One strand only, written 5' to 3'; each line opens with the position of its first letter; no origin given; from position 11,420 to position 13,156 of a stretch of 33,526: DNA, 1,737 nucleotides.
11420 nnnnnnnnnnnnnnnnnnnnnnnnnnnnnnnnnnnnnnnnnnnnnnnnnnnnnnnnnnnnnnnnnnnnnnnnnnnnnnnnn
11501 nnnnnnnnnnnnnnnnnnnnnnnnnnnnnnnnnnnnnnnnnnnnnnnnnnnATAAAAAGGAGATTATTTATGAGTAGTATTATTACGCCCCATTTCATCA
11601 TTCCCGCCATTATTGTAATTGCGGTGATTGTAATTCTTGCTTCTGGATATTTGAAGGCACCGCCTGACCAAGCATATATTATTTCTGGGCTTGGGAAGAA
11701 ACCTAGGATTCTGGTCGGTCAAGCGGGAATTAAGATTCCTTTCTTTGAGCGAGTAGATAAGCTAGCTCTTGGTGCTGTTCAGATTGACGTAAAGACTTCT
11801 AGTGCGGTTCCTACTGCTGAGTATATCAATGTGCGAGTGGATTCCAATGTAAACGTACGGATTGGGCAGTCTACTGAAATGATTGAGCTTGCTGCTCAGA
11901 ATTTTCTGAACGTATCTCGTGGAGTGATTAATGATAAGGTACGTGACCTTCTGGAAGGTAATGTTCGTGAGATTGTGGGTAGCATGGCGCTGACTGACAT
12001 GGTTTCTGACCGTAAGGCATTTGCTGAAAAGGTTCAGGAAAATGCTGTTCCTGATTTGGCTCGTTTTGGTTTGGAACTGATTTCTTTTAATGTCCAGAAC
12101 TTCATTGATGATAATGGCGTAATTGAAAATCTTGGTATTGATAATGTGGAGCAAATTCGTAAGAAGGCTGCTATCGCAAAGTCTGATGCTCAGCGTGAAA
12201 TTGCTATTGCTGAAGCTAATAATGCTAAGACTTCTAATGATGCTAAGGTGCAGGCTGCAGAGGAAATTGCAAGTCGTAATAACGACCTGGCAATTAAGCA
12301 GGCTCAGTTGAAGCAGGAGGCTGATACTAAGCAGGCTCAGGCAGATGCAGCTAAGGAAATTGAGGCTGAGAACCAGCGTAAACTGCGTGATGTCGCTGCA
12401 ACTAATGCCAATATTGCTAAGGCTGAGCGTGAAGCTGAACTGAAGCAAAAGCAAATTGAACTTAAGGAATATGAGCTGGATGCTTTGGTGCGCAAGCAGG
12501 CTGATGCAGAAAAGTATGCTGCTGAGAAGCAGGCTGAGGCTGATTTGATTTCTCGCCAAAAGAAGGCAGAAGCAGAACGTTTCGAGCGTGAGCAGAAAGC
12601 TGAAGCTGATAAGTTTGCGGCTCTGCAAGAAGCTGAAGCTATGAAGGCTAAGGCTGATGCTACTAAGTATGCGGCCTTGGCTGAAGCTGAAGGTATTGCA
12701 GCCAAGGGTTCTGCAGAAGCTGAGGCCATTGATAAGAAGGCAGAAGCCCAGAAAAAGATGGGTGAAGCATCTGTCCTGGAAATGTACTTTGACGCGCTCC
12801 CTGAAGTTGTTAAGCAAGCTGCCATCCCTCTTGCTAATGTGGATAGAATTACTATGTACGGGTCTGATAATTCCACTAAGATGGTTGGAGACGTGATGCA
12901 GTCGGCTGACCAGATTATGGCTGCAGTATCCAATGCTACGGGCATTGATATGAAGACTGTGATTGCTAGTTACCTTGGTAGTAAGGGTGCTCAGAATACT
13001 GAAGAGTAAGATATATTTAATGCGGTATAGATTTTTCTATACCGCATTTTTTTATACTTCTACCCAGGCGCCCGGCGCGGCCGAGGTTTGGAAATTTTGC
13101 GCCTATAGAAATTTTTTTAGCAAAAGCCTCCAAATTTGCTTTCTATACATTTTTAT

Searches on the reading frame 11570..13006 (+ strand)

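Call 31: search_protein_families(library=phrogs, max_evalue=0.00001, proteins=[window:11570-13006:+])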
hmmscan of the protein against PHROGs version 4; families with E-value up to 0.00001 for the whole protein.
seq(479 aa): 0 families

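Call 55: search_protein_families(library=pfam, max_evalue=0.001, proteins=[window:11570-13006:+])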
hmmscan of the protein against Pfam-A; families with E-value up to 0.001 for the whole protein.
window:11570-13006:+ (479 aa): 2 families
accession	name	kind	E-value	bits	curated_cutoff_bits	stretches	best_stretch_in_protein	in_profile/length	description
PF01145.31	Band_7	-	6.1e-20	72.4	23.6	1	29-208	2-175/176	SPFH domain / Band 7 family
PF15975.10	Flot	-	3.1e-06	27.7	27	1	351-448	2-100/124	Flotillin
